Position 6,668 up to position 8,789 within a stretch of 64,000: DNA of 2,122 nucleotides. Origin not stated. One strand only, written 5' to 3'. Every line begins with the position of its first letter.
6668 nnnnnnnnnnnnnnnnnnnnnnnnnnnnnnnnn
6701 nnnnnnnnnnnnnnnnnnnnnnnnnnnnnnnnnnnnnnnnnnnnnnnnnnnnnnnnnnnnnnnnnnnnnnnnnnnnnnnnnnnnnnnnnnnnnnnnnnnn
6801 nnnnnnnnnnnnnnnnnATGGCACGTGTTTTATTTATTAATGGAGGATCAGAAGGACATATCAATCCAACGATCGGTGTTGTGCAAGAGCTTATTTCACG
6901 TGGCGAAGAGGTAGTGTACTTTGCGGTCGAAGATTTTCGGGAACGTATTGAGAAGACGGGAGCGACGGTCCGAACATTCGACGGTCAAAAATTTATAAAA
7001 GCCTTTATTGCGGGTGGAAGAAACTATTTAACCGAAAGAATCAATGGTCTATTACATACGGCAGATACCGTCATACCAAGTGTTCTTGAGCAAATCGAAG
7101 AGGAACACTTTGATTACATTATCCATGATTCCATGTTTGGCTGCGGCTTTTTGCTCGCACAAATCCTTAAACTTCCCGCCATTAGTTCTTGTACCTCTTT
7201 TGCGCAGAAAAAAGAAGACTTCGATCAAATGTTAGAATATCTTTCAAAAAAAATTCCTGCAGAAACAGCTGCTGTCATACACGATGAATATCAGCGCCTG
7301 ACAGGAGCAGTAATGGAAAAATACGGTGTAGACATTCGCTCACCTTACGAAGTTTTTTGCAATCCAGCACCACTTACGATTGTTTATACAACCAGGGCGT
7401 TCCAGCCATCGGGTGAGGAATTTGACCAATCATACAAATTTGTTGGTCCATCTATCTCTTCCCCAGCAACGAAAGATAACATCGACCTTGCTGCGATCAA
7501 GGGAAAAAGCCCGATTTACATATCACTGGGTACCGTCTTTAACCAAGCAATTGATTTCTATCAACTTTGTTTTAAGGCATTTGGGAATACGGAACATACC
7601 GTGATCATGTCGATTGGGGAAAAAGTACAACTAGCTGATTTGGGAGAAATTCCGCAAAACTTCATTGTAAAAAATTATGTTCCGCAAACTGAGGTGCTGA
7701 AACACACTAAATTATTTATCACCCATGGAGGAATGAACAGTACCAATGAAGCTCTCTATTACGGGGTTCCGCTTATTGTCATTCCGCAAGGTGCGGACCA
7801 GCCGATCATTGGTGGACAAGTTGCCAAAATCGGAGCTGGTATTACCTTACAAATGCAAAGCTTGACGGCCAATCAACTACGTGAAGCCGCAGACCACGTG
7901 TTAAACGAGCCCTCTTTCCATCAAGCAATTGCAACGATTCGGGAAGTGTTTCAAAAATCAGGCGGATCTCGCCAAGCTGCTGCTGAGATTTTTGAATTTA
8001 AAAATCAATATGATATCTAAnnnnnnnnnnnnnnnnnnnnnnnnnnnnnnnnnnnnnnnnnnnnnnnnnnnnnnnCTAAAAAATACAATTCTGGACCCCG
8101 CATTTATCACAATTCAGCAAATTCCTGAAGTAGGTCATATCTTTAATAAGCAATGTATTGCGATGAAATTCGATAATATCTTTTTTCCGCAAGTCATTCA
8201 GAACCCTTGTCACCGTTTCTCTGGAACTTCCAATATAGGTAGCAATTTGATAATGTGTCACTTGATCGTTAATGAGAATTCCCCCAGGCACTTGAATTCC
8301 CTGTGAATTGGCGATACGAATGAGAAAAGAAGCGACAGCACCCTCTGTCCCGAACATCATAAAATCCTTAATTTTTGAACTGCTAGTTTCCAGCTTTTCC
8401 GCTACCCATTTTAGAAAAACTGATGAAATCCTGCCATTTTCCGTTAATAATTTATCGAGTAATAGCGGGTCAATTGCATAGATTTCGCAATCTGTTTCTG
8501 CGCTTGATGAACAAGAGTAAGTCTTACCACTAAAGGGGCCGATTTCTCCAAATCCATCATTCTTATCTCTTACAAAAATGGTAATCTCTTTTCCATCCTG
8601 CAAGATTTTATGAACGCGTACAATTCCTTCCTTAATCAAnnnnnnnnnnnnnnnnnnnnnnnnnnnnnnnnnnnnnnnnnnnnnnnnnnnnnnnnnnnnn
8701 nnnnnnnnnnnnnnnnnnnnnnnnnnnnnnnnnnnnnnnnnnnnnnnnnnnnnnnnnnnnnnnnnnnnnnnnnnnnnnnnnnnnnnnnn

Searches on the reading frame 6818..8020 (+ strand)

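Call 81: search_protein_families(library=pfam, proteins=[window:6818-8020:+], max_evalue=0.00001)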
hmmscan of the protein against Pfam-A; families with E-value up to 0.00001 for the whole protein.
window:6818-8020:+ (400 aa): 4 families
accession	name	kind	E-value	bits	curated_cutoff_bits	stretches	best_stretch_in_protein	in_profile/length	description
PF00201.24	UDPGT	-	1e-24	87.7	19.5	1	233-376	278-420/499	UDP-glucoronosyl and UDP-glucosyl transferase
PF06722.18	EryCIII-like_C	-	8.5e-23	81.4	31.7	1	253-376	5-127/145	Erythromycin biosynthesis protein CIII-like, C-terminal domain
PF04101.22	Glyco_tran_28_C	-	2.1e-10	41.3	22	1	274-370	51-149/166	Glycosyltransferase family 28 C-terminal domain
PF03033.26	Glyco_transf_28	-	2.2e-06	28.2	26.2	1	4-63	1-62/139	Glycosyltransferase family 28 N-terminal domain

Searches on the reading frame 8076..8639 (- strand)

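Call 81: search_protein_families(library=pfam, proteins=[window:8076-8639:-], max_evalue=0.00001)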
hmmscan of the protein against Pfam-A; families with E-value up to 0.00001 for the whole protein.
window:8076-8639:- (187 aa): 3 families
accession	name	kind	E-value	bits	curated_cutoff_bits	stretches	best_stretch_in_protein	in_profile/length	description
PF13545.12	HTH_Crp_2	-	3.3e-15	56.2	27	1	102-172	3-68/70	Crp-like helix-turn-helix domain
PF00027.35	cNMP_binding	-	3.3e-10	40.2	27.5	1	2-67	23-88/89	Cyclic nucleotide-binding domain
PF00325.26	Crp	-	4.4e-09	36.4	21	1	127-156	3-32/32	Bacterial regulatory proteins, crp family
